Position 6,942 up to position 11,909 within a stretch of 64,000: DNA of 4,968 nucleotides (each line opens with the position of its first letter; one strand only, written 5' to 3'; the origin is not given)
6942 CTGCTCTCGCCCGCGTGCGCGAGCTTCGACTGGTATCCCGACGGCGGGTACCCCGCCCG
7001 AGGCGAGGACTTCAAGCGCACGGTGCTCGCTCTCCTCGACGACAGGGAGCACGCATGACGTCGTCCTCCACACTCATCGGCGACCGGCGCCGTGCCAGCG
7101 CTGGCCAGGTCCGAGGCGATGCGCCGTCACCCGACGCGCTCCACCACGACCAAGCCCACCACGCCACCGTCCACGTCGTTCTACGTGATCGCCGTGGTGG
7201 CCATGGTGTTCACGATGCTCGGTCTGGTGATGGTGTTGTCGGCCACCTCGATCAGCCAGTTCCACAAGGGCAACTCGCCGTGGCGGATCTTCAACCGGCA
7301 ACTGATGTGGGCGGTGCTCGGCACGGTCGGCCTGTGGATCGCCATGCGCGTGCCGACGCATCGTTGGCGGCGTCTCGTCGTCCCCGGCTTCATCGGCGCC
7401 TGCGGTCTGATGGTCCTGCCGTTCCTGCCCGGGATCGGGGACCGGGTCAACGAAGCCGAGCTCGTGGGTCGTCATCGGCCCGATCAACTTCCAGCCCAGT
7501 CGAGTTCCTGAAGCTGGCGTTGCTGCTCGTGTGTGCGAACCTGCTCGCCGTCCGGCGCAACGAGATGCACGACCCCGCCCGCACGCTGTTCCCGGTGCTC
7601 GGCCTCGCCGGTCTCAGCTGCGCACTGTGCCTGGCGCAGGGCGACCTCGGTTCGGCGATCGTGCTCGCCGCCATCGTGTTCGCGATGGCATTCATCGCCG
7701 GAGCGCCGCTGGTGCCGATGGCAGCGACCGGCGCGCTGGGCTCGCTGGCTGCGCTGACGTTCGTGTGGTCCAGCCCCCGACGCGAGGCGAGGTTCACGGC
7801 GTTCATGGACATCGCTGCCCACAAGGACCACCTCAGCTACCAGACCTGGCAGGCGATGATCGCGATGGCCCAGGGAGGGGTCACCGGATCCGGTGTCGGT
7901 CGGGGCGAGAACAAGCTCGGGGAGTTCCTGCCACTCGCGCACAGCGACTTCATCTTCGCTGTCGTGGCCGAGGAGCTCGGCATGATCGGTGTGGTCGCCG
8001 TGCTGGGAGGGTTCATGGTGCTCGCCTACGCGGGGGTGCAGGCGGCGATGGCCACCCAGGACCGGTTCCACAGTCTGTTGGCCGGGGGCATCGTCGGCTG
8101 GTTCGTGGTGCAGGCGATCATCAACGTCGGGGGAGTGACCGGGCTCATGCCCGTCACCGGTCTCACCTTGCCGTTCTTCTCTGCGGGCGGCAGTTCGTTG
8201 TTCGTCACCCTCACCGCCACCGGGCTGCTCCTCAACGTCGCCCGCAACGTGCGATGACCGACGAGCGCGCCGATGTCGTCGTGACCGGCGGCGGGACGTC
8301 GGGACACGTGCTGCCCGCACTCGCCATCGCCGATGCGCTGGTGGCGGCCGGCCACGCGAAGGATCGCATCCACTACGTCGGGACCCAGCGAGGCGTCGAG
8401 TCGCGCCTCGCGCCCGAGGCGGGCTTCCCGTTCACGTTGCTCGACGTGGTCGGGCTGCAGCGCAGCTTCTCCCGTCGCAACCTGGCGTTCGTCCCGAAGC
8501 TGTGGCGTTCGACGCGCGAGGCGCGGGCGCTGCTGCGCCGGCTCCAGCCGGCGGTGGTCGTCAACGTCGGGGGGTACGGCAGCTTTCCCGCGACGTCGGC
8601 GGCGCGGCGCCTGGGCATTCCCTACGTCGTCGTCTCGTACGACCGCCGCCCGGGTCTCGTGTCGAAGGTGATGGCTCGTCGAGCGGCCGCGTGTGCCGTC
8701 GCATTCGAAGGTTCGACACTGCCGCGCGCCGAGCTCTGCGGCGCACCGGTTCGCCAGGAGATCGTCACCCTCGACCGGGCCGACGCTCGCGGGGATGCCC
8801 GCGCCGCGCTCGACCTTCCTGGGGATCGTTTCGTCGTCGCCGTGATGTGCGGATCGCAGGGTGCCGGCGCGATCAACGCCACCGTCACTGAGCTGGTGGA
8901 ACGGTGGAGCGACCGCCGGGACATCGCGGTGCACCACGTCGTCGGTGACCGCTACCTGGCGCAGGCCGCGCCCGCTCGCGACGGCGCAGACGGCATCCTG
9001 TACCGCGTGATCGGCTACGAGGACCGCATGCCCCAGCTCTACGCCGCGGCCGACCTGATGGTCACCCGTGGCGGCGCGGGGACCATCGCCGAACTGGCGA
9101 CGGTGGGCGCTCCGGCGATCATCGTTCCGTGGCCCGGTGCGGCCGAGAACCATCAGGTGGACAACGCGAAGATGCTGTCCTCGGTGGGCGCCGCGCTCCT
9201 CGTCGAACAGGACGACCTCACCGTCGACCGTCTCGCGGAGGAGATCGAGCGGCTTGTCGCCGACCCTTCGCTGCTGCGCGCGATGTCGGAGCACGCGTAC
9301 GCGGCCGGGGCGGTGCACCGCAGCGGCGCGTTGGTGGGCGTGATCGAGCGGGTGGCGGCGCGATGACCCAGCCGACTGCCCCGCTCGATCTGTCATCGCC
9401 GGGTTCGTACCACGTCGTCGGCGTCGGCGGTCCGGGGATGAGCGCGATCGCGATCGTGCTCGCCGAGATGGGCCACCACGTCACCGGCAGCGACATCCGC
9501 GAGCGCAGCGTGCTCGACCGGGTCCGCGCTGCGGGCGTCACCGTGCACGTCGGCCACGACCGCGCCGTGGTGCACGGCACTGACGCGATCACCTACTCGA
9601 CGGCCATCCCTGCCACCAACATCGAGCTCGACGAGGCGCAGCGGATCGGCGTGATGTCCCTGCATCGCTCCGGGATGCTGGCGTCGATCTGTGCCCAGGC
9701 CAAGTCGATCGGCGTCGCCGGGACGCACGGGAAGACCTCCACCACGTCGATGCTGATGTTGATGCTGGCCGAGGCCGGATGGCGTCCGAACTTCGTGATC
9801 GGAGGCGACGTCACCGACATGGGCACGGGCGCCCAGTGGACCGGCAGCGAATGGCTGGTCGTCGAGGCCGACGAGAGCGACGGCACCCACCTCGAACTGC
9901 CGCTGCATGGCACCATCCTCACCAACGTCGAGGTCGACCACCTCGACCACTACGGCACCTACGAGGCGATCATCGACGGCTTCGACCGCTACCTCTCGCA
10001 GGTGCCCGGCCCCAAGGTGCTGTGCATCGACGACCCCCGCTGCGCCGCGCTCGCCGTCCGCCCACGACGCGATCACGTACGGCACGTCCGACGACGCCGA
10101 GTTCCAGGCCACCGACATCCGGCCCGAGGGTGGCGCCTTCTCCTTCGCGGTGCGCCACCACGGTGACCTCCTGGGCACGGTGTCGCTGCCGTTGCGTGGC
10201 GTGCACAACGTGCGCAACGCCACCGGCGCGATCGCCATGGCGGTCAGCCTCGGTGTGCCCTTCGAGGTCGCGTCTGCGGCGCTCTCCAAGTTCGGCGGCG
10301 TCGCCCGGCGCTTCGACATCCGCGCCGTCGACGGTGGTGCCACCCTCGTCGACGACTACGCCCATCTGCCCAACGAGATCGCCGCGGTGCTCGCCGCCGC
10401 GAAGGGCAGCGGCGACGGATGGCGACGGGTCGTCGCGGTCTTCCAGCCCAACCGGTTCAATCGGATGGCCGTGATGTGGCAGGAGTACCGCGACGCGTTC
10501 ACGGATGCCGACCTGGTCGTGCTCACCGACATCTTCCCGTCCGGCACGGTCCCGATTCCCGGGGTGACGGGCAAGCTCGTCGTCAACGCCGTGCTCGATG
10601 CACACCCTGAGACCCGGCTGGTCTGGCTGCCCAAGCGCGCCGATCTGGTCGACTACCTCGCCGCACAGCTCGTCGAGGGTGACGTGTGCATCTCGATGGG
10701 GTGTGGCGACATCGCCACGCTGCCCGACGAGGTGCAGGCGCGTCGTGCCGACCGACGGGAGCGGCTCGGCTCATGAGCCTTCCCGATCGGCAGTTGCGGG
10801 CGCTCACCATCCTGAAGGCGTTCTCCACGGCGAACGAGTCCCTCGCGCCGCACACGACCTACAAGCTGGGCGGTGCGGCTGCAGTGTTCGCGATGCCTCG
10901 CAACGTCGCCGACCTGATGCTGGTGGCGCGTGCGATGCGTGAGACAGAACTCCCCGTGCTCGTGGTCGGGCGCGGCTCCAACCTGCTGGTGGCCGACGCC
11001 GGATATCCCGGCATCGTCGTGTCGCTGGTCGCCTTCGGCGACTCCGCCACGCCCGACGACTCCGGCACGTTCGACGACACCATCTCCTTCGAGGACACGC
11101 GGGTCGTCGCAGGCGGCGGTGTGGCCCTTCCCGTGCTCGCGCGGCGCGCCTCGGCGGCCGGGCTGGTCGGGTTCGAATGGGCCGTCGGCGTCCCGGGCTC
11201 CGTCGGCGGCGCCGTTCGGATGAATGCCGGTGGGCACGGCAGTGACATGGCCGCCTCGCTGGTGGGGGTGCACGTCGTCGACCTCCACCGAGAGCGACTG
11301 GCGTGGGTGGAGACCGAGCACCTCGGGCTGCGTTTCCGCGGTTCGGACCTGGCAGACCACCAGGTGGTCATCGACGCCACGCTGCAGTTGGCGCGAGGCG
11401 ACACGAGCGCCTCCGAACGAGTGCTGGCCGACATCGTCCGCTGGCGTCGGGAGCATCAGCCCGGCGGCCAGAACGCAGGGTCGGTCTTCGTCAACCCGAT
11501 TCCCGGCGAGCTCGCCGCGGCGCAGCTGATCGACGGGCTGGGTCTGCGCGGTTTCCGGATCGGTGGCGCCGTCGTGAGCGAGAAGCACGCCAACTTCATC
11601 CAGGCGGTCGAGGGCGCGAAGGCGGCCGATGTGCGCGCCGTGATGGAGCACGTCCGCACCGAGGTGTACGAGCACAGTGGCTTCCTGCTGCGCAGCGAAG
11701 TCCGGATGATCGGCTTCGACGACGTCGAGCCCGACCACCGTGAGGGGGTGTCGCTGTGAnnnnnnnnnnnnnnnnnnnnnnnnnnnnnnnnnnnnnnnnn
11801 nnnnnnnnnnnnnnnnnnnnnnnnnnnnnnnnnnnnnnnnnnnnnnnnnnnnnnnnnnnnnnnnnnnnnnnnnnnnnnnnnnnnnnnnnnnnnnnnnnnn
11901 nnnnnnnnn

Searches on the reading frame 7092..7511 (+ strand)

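Call 76: search_protein_families(library=pfam, proteins=[window:7092-7511:+], max_evalue=0.0001)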
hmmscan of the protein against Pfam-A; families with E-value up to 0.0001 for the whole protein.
window:7092-7511:+ (139 aa): 2 families
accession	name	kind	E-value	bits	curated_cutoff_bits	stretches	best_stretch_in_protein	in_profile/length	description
PF01098.24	FTSW_RODA_SPOVE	-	2.1e-12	47.2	26.4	1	33-122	4-91/356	Cell cycle protein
PF01925.25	TauE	-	1.3e-05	25.4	32.6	1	32-109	30-108/237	Sulfite exporter TauE/SafE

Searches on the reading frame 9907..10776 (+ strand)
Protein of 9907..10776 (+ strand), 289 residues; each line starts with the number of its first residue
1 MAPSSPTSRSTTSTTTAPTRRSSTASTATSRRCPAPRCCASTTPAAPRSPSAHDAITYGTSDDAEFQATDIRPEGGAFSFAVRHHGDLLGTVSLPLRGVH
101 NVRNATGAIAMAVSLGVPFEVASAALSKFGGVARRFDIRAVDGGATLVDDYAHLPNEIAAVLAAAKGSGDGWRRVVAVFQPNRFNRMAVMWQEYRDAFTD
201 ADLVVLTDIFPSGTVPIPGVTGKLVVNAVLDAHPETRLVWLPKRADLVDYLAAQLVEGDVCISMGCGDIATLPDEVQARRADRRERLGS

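Call 76: search_protein_families(library=pfam, proteins=[window:9907-10776:+], max_evalue=0.0001)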
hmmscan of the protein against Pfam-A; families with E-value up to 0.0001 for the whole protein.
window:9907-10776:+ (289 aa): 2 families
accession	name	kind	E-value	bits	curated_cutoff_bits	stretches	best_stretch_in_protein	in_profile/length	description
PF02875.26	Mur_ligase_C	-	3.7e-14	54.1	28.4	1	134-267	1-127/127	Mur ligase, glutamate ligase domain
PF08245.18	Mur_ligase_M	-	7.3e-05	23.2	24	0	52-112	139-200/200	Mur ligase middle domain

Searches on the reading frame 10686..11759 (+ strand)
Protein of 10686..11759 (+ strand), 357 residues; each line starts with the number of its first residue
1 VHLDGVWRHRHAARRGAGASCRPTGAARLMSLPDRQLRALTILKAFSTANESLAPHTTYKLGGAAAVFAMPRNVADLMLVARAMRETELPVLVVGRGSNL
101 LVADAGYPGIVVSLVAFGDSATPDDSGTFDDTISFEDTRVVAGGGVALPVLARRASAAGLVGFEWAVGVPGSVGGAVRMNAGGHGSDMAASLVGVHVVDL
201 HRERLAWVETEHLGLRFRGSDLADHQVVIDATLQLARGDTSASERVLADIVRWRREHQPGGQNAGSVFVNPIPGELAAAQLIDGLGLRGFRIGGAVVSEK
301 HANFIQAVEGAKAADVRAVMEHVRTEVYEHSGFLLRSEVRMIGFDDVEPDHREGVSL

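Call 76: search_protein_families(library=pfam, proteins=[window:10686-11759:+], max_evalue=0.0001)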
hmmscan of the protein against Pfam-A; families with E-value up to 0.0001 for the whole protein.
window:10686-11759:+ (357 aa): 2 families
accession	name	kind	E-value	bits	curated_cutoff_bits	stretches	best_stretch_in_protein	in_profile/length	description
PF02873.21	MurB_C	-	2.9e-26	92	27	1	248-342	7-99/99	UDP-N-acetylenolpyruvoylglucosamine reductase, C-terminal domain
PF01565.28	FAD_binding_4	-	1.8e-19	70.3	26.4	1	66-199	2-130/139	FAD binding domain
